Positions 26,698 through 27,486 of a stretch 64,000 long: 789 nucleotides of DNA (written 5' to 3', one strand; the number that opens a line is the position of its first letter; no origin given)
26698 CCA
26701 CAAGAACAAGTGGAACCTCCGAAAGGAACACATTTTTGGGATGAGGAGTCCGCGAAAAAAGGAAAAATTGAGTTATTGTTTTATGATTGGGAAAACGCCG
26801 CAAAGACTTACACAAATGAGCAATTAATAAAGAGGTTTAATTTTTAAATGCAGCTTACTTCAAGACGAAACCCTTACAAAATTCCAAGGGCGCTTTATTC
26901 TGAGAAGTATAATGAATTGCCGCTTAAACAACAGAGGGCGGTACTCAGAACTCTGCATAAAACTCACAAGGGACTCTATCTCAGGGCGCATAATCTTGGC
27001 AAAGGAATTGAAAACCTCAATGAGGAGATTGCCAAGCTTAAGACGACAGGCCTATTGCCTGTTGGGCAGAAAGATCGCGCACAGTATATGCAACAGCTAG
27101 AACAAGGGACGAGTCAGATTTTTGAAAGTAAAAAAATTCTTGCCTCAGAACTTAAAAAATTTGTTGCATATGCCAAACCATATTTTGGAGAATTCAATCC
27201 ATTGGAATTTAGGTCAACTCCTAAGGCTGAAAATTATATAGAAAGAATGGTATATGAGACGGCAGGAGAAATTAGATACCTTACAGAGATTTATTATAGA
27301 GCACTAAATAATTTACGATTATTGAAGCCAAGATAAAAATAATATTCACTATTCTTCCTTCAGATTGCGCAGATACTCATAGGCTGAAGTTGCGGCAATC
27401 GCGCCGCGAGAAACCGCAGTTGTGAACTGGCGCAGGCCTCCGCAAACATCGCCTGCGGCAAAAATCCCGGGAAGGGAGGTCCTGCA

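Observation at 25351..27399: vapBC-like pair next to a 1.25-kb insertion bracketed by a duplicated trxB 3' end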

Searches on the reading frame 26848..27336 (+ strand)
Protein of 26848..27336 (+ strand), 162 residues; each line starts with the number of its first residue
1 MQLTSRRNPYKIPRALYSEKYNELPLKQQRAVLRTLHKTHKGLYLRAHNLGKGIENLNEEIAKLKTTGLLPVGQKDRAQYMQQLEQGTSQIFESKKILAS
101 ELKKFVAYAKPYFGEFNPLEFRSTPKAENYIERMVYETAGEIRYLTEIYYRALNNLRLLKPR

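Call 7: search_protein_families(library=pfam, proteins=[window:26848-27336:+], max_evalue=0.01)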
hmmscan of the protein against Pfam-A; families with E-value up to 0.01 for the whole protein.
window:26848-27336:+ (162 aa): 0 families

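Call 11: find_homologous_proteins(query=window:26848-27336:+)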
Query window:26848-27336:+ (162 aa): 2 proteins with E <= 0.001 among 25 candidates.
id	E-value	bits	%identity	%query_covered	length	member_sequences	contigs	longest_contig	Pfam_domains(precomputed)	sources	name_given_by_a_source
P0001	1.8e-99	348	100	100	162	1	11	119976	-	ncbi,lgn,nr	ncbi:MAG: hypothetical protein HYW05_00390 [Candidatus Diapherotrites archaeon]|nr:hypothetical prot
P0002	1.4e-53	199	62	98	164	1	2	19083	-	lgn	-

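Call 13: find_encoding_contigs(protein=P0002, flank=10000, max_places=6)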
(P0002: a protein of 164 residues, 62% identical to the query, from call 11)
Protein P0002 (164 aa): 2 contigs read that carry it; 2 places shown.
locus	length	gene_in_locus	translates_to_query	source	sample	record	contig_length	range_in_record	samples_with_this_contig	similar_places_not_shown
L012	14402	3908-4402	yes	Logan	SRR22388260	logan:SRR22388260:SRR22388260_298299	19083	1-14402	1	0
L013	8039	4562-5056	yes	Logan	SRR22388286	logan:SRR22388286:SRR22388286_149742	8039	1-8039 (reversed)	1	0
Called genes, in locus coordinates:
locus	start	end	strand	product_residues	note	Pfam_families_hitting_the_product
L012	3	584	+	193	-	?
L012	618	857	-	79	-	-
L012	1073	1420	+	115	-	-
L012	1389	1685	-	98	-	PF01402:RHH_1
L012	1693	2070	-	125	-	-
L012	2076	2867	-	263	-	-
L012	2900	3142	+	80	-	-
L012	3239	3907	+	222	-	PF13646:HEAT_2 (faint)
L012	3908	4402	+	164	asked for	-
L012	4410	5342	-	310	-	PF00743:FMO-like (faint), PF00890:FAD_binding_2 (weak), PF01266:DAO (weak), PF07992:Pyr_redox_2, PF12831:FAD_oxidored, PF13450:NAD_binding_8, PF13738:Pyr_redox_3, PF00070:Pyr_redox, +5 more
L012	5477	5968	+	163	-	PF01202:SKI, PF01712:dNK (faint), PF13671:AAA_33 (weak)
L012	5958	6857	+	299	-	PF03446:NAD_binding_2, PF00393:6PGD (weak)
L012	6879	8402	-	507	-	PF10633:NPCBM_assoc (faint)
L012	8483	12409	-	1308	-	PF10633:NPCBM_assoc (faint), PF13205:Big_5 (weak)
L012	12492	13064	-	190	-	PF12844:HTH_19, PF13560:HTH_31, PF01381:HTH_3, PF00571:CBS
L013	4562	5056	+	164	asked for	-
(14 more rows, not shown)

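Call 14: find_encoding_contigs(protein=P0001, flank=6000, max_places=10)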
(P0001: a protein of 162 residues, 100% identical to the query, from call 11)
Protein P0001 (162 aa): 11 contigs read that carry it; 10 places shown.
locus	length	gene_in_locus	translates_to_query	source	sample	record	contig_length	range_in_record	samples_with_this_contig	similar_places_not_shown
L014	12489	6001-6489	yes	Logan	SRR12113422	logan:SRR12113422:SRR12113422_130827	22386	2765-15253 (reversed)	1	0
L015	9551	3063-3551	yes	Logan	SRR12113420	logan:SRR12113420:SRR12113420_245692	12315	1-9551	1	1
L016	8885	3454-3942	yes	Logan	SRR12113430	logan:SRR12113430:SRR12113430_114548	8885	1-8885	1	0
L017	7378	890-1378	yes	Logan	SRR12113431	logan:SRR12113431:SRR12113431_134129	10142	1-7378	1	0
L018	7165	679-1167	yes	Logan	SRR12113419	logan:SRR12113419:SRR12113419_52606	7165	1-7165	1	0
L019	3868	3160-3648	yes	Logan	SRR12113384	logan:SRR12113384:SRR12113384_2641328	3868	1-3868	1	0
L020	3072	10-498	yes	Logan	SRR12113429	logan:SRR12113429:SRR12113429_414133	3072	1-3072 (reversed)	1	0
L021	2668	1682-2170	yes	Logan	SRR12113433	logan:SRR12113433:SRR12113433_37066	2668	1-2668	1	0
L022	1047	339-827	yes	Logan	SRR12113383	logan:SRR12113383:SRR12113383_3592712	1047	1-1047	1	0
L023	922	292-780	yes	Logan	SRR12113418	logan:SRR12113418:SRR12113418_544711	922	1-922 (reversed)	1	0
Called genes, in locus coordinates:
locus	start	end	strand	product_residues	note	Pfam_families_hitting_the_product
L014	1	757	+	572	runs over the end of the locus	-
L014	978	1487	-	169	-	PF02778:tRNA_int_endo_N, PF01974:tRNA_int_endo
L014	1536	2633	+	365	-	PF00579:tRNA-synt_1b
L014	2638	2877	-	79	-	-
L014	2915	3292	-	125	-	-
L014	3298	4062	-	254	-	-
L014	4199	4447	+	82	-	-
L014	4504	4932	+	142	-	PF01850:PIN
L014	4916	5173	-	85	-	PF01402:RHH_1 (faint)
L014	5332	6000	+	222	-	PF13646:HEAT_2 (weak)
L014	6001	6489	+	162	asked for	-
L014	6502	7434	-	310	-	PF00890:FAD_binding_2 (weak), PF01134:GIDA (faint), PF01266:DAO (weak), PF07992:Pyr_redox_2, PF12831:FAD_oxidored, PF13450:NAD_binding_8, PF13738:Pyr_redox_3, PF00070:Pyr_redox, +3 more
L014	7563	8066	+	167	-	PF01712:dNK (faint), PF13238:AAA_18 (weak), PF13671:AAA_33, PF01202:SKI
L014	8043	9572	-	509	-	PF10633:NPCBM_assoc (faint)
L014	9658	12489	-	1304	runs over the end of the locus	PF10633:NPCBM_assoc (faint), PF13205:Big_5 (weak)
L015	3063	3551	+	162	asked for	-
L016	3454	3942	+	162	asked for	-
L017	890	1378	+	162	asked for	-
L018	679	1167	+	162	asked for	-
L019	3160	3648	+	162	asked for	-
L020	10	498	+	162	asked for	-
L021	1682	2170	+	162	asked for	-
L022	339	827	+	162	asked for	-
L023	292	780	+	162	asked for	-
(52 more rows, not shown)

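Call 34: search_protein_families(library=phrogs, proteins=[window:26848-27336:+, P0002], max_evalue=1)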
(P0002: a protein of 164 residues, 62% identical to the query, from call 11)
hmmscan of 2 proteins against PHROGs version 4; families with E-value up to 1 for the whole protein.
window:26848-27336:+ (162 aa): 0 families

P0002 (164 aa): 5 families
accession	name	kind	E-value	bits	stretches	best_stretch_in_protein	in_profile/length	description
phrog_16597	-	unknown function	0.015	17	1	67-140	11-82/126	-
phrog_3254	-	unknown function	0.028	15.4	1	82-148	20-85/204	-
phrog_5872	-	unknown function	0.15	13.3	1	41-97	33-92/105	-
phrog_23627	-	head and packaging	0.2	11.8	1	26-139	167-274/397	head scaffolding protein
phrog_3507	-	unknown function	0.24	13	1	73-111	26-64/102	-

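Call 35: search_protein_families(library=padloc, proteins=[window:26848-27336:+, P0002], max_evalue=1)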
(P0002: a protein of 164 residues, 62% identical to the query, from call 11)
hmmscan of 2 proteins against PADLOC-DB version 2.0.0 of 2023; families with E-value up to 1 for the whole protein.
window:26848-27336:+ (162 aa): 0 families

P0002 (164 aa): 1 family
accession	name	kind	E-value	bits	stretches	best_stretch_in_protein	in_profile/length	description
PDLC03949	RmrA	-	0.0042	14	1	36-98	47-110/363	-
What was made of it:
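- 26848..27336 (+): Cargo gene 2: a 162-aa basic protein predicted as a three-helix bundle. Its start directly abuts the HEAT stop (TAA|ATG). No Pfam, PHROG or PADLOC hit (calls 7, 34, 35).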

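Call 46: predict_structure(alignment_id=A3)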
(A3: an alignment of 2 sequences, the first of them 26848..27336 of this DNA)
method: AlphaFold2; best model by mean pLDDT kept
length: 162 residues; sequences in the alignment: 2
mean_pLDDT: 81.2   pTM: 0.73
mean pLDDT of the five models: 81.2, 80.9, 80.5, 79.7, 79.0
residues with pLDDT >= 90: 46; 70-90: 87; 50-70: 17; < 50: 12
segments of 3 or more residues with pLDDT < 50: 1-9
pLDDT, mean of each block of 10 residues (from residue 1): 40 63 88 91 93 90 87 88 90 92 92 76 57 86 88 85 57
secondary structure, 60 per line:
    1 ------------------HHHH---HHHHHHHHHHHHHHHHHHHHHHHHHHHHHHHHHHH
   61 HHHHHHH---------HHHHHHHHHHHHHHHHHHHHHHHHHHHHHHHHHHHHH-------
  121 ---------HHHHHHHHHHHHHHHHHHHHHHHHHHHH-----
elements in order: H19-22 H26-67 H77-113 H130-157

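Call 48: search_protein_representatives(alignment_id=A3)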
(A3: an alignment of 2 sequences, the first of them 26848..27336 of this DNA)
Query: 2 sequences, 164 profile positions. Proteins with E-value up to 0.001 (for the whole library): 8; up to 1e-10: 1; up to 1e-30: 1. The best 8 are listed.
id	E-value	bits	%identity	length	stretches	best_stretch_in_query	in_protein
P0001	1.6e-94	330.5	-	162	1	1-162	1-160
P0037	2.7e-06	43.6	-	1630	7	44-94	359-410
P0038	3.5e-06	43.2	-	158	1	6-153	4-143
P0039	4.0e-06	43.0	-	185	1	3-138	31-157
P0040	5.1e-05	39.4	-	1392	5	48-99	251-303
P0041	8.1e-05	38.8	-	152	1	10-160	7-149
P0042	4.5e-04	36.4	-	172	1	10-156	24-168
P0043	8.2e-04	35.5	-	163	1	6-125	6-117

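Call 50: find_encoding_contigs(protein=P0038, flank=6000, max_places=4)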
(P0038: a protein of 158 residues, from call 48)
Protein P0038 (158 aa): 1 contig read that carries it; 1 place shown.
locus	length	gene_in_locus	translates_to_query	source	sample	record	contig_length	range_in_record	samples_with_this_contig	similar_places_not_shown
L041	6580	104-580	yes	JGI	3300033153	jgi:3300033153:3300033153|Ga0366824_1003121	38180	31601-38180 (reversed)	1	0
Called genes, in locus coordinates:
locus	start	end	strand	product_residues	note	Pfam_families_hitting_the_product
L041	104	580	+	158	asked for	-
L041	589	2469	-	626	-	PF13328:HD_4, PF04607:RelA_SpoT, PF02824:TGS, PF28438:RelA_RIS, PF13291:ACT_4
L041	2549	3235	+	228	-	PF00121:TIM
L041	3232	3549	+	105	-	-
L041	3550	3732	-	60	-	-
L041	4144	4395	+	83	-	-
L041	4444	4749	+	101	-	-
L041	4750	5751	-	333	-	PF11731:Cdd1 (faint), PF14520:HHH_5, PF00154:RecA_N, PF08423:Rad51, PF13481:AAA_25 (weak), PF06745:ATPase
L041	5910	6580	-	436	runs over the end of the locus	PF17244:CDC24_OB3 (weak), PF21473:OB_Ssb-like (faint), PF01336:tRNA_anti-codon (weak), PF15072:HROB (faint), PF01336:tRNA_anti-codon (weak), PF08646:Rep_fac-A_C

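Call 51: fold_search(model_id=the predicted structure, library=pdb)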
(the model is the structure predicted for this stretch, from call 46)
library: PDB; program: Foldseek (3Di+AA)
matches with E <= 10: 547; with E <= 0.001: 0
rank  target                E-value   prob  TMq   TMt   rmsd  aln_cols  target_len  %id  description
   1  9qwr_A                1.1e-01  0.87  0.36  0.36   7.0       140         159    9  MIC60 helical bundle dimer (released 2026-02-25)
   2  9fed                  1.7e-01  0.97  0.53  0.47   7.5       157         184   16  Single-chain chimeric protein mimicking the interaction between HR1 and HR2 in HIV gp41 (released 2025-05-28)
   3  3lg7_A                1.9e-01  1.00  0.53  0.67   5.2       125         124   12  Crystal structure of HIV epitope-scaffold 4E10_S0_1EZ3A_002_C (released 2010-09-22)
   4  8gl3                  1.9e-01  0.28  0.23  0.20  20.4       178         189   15  De novo design of monomeric helical bundles for pH-controlled membrane lysis (released 2023-09-06)
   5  8fvt_A                2.4e-01  0.96  0.36  0.59   6.3       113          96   13  Multi-state design of two-state switchable hinge proteins (released 2023-08-16)
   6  8auw_C                2.8e-01  0.92  0.47  0.47   7.4       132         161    8  Cryo-EM structure of human BIRC6 in complex with SMAC. (released 2023-02-15)
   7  6r2g_A                3.2e-01  0.66  0.35  0.38   9.5       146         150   12  Crystal structure of a single-chain protein mimetic of the gp41 NHR trimer in complex with the synthetic CHR peptide C (released 2019-07-10)
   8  8ek4_A                3.3e-01  0.87  0.44  0.51   7.7       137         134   17  De novo designed ice-binding proteins from twist-constrained helices (released 2023-07-12)
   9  5vju                  3.5e-01  0.69  0.40  0.34   9.4       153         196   14  De Novo Photosynthetic Reaction Center Protein Variant Equipped with His-Tyr H-bond, Heme B, and Cd(II) ions (released 2018-04-25)
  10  1s94_B                3.9e-01  0.96  0.47  0.61   4.8       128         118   11  Crystal structure of the Habc domain of neuronal syntaxin from the squid Loligo pealei (released 2004-05-11)
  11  5aqs_D                3.9e-01  0.66  0.32  0.45   7.0       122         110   11  Fragment-based screening of HSP70 sheds light on the functional role of ATP-binding site residues (released 2016-10-05)
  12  4oyd_B                4.1e-01  0.80  0.39  0.49   7.9       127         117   12  Crystal structure of a computationally designed inhibitor of an Epstein-Barr viral Bcl-2 protein (released 2014-07-09)
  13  3lhp_S                4.6e-01  0.77  0.37  0.47   7.8       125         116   10  Crystal structure of HIV epitope-scaffold 4E10_D0_1ISEA_004_N 4E10 Fv complex (released 2010-09-22)
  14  8d9p                  4.6e-01  0.77  0.47  0.40   7.5       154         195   13  De Novo Photosynthetic Reaction Center Protein Equipped with Heme B and Mn(II) cations (released 2022-09-28)
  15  7udb_B                4.9e-01  0.84  0.43  0.35   7.4       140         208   11  Cryo-EM structure of a synaptobrevin-Munc18-1-syntaxin-1 complex class 2 (released 2022-04-06)
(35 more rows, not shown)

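Call 52: find_encoding_contigs(protein=P0039, flank=6000, max_places=4)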
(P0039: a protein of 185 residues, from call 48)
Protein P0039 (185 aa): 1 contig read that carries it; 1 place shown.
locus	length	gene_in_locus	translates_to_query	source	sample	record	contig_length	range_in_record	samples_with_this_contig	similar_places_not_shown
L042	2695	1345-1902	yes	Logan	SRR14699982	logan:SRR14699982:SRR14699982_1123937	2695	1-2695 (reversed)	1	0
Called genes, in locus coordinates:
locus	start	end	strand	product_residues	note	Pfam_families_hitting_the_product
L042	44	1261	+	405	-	PF04123:DUF373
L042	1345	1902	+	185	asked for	-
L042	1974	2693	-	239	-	?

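Call 53: find_encoding_contigs(protein=P0041, flank=6000, max_places=4)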
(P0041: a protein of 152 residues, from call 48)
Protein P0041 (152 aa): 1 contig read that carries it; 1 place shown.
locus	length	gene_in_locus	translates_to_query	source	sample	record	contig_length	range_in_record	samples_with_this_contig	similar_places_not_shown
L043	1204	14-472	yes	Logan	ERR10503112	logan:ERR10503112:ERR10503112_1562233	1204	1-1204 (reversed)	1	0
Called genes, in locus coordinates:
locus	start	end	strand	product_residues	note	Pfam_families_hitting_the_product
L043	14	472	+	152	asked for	-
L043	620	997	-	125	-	PF01850:PIN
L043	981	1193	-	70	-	PF04014:MazE_antitoxin (weak)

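Call 54: find_encoding_contigs(protein=P0042, flank=6000, max_places=4)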
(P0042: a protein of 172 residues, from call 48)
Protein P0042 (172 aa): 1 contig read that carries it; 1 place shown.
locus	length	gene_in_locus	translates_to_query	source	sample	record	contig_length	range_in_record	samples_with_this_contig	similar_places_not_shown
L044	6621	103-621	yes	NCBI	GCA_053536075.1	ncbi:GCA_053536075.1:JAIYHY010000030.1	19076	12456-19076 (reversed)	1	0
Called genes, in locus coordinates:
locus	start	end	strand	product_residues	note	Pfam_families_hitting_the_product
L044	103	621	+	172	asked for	-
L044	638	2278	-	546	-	PF03483:B3_4 (weak), PF03484:B5, PF17759:tRNA_synthFbeta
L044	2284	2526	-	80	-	-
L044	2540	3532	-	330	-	-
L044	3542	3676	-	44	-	-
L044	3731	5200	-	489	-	PF01409:tRNA-synt_2d, PF00152:tRNA-synt_2 (faint)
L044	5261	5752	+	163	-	PF17146:PIN_6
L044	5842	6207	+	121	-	-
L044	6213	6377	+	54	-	-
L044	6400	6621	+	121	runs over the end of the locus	-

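Call 55: find_encoding_contigs(protein=P0043, flank=6000, max_places=4)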
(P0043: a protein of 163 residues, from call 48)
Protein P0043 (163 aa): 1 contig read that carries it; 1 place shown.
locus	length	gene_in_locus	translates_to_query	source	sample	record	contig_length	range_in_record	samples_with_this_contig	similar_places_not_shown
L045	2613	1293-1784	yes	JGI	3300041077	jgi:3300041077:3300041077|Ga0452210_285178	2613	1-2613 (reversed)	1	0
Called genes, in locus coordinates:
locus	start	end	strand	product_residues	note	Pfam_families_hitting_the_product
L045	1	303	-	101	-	?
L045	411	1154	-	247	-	PF00705:PCNA_N, PF02747:PCNA_C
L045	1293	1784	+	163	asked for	-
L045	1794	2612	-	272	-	?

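Call 61: find_related_loci(query=A3, collection=viral_contigs, flank=6000)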
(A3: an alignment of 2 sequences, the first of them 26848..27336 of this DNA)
Query A3 (162 aa) in viral_contigs; peptide patterns used: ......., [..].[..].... (x = any residue, [..] = any of these).
73 stretches matched a pattern, but none encodes a relative of the query by tblastn (E <= 1e-3).
